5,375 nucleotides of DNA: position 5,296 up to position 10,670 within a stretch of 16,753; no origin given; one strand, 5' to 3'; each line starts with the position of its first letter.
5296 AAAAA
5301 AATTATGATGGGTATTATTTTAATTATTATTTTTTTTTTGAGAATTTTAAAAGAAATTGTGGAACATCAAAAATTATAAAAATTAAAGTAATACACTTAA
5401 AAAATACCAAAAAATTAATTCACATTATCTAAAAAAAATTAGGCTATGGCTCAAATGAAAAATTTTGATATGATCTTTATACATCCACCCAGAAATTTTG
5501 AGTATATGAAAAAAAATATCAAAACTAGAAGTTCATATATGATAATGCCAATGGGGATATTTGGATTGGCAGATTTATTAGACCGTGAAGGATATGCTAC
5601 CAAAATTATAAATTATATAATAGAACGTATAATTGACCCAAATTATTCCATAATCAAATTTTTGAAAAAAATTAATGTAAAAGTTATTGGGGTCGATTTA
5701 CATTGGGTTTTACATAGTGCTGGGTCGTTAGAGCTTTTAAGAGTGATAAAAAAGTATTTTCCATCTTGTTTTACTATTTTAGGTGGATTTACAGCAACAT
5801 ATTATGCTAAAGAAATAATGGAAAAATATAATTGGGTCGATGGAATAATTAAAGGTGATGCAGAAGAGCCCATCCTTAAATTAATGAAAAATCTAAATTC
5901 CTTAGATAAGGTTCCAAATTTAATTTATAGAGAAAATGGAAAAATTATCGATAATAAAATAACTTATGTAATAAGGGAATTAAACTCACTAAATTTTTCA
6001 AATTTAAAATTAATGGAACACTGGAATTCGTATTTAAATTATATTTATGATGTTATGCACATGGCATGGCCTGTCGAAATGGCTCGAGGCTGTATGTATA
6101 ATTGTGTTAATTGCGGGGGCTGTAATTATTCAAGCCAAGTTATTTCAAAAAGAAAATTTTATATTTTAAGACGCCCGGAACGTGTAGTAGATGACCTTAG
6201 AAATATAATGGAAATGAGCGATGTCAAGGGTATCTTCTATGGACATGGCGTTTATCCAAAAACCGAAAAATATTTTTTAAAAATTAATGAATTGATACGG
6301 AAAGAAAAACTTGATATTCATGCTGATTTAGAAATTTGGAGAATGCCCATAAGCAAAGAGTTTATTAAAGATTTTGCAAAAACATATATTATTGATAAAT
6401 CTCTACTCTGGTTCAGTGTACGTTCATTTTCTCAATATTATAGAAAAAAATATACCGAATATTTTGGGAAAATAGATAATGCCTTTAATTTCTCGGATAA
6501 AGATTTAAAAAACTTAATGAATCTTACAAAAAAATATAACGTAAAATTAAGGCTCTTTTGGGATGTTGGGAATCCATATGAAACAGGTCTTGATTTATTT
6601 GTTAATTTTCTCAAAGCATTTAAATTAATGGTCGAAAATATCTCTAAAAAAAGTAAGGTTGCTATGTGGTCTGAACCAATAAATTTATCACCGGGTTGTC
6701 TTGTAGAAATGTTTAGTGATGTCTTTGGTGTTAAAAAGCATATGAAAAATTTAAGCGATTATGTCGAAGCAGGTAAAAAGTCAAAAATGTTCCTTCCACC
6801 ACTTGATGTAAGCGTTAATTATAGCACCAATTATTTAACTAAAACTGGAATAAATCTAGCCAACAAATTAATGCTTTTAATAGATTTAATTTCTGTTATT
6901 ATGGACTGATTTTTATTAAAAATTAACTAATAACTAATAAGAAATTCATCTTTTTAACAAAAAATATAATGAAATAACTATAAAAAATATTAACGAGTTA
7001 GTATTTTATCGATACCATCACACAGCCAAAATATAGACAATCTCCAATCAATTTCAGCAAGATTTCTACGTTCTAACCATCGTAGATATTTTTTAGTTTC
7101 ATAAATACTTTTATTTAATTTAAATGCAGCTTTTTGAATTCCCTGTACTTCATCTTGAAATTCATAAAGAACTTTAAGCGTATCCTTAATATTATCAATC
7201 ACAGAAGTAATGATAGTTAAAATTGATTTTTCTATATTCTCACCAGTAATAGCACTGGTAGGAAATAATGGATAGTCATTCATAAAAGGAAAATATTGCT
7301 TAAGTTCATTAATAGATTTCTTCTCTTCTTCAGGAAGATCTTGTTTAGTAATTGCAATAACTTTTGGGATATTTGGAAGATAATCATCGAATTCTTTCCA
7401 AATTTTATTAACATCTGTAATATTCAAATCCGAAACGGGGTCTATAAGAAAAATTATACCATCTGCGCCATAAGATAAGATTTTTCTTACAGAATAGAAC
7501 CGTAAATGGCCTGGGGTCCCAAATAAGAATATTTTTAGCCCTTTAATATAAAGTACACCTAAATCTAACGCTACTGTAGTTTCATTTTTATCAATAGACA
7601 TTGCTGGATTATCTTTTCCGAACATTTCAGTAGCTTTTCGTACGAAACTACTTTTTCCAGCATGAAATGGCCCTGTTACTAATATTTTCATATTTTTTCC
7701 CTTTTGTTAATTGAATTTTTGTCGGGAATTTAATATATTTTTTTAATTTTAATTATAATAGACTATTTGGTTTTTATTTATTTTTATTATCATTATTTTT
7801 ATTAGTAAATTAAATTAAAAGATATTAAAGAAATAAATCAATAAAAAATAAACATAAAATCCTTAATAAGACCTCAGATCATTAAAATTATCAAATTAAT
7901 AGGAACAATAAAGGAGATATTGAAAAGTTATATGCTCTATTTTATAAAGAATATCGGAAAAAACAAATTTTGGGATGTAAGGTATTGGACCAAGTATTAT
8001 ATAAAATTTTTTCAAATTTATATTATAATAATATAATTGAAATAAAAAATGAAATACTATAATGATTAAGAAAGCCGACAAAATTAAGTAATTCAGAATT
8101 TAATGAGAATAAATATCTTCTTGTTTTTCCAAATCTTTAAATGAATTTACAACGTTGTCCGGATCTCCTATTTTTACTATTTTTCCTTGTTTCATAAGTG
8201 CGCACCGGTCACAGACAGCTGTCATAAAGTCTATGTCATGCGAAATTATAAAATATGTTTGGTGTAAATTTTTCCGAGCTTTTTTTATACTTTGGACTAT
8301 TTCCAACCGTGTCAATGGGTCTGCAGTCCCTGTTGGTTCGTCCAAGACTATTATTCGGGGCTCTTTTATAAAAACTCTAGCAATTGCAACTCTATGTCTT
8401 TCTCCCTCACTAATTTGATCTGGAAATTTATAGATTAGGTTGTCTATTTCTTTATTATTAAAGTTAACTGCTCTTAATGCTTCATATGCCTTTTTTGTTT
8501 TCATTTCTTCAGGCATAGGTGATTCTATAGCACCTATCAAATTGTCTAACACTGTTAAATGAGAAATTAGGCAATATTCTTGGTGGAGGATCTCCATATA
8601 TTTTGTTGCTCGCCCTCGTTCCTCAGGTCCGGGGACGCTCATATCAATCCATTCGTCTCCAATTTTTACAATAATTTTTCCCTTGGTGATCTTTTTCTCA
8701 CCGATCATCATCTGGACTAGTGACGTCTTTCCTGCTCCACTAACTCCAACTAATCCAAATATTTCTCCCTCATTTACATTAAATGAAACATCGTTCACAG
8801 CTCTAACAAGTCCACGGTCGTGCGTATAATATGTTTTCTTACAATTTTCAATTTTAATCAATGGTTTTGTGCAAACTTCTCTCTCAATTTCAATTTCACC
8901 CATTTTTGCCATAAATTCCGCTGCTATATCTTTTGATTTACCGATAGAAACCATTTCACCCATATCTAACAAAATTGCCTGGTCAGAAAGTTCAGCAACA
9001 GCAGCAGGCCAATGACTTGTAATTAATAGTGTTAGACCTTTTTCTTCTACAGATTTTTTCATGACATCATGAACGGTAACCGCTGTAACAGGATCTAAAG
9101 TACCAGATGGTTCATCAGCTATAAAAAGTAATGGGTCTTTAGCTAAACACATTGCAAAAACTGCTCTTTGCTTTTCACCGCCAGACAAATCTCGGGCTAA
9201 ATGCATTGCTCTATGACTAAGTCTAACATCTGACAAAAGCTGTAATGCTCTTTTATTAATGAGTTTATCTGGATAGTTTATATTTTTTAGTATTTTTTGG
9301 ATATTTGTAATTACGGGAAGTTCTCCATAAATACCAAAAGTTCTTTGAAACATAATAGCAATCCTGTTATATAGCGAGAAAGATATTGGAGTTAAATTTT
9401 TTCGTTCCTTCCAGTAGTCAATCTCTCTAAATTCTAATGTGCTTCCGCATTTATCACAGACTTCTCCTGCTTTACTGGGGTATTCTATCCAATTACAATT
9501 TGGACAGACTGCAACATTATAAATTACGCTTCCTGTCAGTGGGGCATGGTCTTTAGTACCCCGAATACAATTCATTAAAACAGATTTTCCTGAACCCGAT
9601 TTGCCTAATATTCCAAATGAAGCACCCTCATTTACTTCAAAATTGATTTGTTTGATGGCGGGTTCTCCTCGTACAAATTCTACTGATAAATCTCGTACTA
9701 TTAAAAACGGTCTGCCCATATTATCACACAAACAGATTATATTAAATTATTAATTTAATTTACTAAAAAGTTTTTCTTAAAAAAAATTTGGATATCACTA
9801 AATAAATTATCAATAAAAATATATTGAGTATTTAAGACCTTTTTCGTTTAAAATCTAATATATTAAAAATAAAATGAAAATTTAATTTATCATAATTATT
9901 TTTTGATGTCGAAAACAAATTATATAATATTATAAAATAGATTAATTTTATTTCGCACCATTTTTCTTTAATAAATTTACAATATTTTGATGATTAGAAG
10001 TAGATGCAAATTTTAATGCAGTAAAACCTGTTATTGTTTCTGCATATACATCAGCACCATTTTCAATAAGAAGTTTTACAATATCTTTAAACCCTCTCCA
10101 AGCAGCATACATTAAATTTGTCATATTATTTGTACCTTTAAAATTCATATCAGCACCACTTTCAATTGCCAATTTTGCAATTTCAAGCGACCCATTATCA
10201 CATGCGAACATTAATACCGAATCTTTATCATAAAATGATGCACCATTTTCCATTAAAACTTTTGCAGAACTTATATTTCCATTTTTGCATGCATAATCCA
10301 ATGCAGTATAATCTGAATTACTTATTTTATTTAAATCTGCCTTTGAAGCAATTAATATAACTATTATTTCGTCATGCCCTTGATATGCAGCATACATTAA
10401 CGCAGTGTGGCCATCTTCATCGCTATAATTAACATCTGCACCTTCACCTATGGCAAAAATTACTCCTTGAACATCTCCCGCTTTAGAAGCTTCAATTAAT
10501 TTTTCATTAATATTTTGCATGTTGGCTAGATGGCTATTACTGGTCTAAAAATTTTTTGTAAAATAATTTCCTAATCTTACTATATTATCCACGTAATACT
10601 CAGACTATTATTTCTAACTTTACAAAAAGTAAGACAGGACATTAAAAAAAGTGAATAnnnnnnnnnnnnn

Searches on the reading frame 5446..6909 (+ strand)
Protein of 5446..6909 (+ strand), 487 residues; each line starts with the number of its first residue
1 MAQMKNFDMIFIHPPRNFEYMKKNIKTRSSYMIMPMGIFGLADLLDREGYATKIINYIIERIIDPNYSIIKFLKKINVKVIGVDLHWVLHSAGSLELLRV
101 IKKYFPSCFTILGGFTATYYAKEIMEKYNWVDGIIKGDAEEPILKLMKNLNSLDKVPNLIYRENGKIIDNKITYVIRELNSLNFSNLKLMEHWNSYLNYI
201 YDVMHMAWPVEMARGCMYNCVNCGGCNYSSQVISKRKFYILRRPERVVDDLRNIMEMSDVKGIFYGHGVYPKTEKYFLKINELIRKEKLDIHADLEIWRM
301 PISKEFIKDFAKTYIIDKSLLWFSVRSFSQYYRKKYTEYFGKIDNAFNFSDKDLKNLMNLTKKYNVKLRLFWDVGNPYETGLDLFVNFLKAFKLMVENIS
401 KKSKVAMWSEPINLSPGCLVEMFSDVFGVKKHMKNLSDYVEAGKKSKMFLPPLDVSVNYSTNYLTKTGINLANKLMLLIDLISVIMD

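Call 19: search_protein_families(library=pfam, proteins=[window:5446-6909:+], max_evalue=0.001)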
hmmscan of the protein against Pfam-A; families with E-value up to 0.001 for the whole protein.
window:5446-6909:+ (487 aa): 1 family
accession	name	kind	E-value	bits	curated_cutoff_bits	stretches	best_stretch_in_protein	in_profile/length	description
PF02310.24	B12-binding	-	4.4e-10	39.9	32.1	1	31-143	10-117/121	B12 binding domain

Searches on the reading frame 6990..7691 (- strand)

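Call 19: search_protein_families(library=pfam, proteins=[window:6990-7691:-], max_evalue=0.001)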
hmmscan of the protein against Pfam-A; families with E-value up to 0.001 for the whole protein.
window:6990-7691:- (233 aa): 5 families
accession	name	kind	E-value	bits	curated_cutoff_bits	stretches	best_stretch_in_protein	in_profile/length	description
PF00071.28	Ras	-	2.9e-10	40.4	21.6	1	2-164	1-160/162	Ras family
PF00009.33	GTP_EFTU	-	2.5e-08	34.2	26.5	1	5-164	8-185/188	Elongation factor Tu GTP binding domain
PF03029.23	ATP_bind_1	-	1.6e-07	31.8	27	1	35-175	65-217/240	Conserved hypothetical ATP binding protein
PF01926.29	MMR_HSR1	-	1.7e-06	28.5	21.9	1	3-116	2-113/113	50S ribosome-binding GTPase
PF08477.19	Roc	-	7.4e-05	23.4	27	1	2-118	1-119/119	Ras of Complex, Roc, domain of DAPkinase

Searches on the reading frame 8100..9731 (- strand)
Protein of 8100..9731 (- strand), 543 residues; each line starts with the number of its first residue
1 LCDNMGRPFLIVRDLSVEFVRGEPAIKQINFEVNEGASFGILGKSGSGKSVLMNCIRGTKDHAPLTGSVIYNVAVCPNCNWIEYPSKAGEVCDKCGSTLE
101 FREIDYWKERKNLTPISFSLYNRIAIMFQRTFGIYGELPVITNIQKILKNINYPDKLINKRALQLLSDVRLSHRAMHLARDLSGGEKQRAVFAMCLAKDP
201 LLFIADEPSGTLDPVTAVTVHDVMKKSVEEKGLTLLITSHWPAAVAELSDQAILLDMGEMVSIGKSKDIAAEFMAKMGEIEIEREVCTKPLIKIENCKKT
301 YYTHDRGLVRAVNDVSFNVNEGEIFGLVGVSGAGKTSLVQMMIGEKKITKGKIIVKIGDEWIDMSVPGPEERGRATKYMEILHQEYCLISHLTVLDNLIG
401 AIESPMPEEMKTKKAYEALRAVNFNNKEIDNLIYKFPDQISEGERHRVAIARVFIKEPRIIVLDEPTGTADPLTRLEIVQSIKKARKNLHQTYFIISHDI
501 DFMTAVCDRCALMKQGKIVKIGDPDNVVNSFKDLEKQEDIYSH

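Call 18: search_protein_families(library=pfam, proteins=[window:8100-9731:-], max_evalue=0.001)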
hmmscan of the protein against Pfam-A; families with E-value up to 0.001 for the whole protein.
window:8100-9731:- (543 aa): 9 families
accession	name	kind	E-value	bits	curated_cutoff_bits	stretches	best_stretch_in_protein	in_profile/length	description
PF00005.33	ABC_tran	-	2.1e-49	168.1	25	2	312-467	1-136/137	ABC transporter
PF03193.22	RsgA_GTPase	-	3e-06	27.6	30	0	318-353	103-137/174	RsgA GTPase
PF02463.25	SMC_N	-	2.6e-05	24.2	40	0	158-247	113-204/220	RecF/RecN/SMC N terminal domain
PF13476.12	AAA_23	-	8.7e-05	23.7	27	0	28-57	14-40/201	AAA domain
PF13555.12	AAA_29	-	9.8e-05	22.5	27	0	31-54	19-40/61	P-loop containing region of AAA domain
PF13304.12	AAA_21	-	0.00015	22.4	27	0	179-243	235-301/304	AAA domain, putative AbiEii toxin, Type IV TA system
PF01926.29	MMR_HSR1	-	0.00018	22.1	21.9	0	326-350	3-27/113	50S ribosome-binding GTPase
PF20703.3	nSTAND1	-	0.00054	20.1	27.1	0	311-340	22-51/379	Novel STAND NTPase 1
PF00006.31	ATP-synt_ab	-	0.00092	19.3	29.5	0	314-359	6-51/213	ATP synthase alpha/beta family, nucleotide-binding domain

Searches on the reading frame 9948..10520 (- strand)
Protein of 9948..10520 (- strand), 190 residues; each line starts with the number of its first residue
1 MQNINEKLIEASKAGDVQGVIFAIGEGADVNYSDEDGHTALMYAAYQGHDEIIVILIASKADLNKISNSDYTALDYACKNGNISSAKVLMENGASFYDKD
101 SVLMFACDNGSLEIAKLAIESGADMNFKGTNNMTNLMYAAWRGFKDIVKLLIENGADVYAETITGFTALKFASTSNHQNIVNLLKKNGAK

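Call 18: search_protein_families(library=pfam, proteins=[window:9948-10520:-], max_evalue=0.001)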
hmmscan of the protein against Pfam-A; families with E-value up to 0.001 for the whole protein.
window:9948-10520:- (190 aa): 7 families
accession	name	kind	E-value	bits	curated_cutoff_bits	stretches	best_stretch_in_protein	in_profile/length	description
PF12796.13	Ank_2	-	1.7e-37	128.3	27.3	2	8-100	1-90/90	Ankyrin repeats (3 copies)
PF00023.36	Ank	-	6.1e-32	108.3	21.1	2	36-66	1-31/33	Ankyrin repeat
PF13637.12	Ank_4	-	3.9e-28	97.3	22.7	3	41-89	1-49/50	Ankyrin repeats (many copies)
PF13857.12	Ank_5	-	1.6e-20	73.4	27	1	25-76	5-55/56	Ankyrin repeats (many copies)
PF13606.12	Ank_3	-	2.1e-20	70.8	22.3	0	36-64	1-29/30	Ankyrin repeat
PF24521.3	Ank_KRIT1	-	9.2e-09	35.6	80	0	3-58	17-67/149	KRIT1 ankyrin-repeats domain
PF23745.1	ANK_LRRK2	-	7.7e-05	23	27.5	0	100-181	32-109/130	LRRK2 ANK repeat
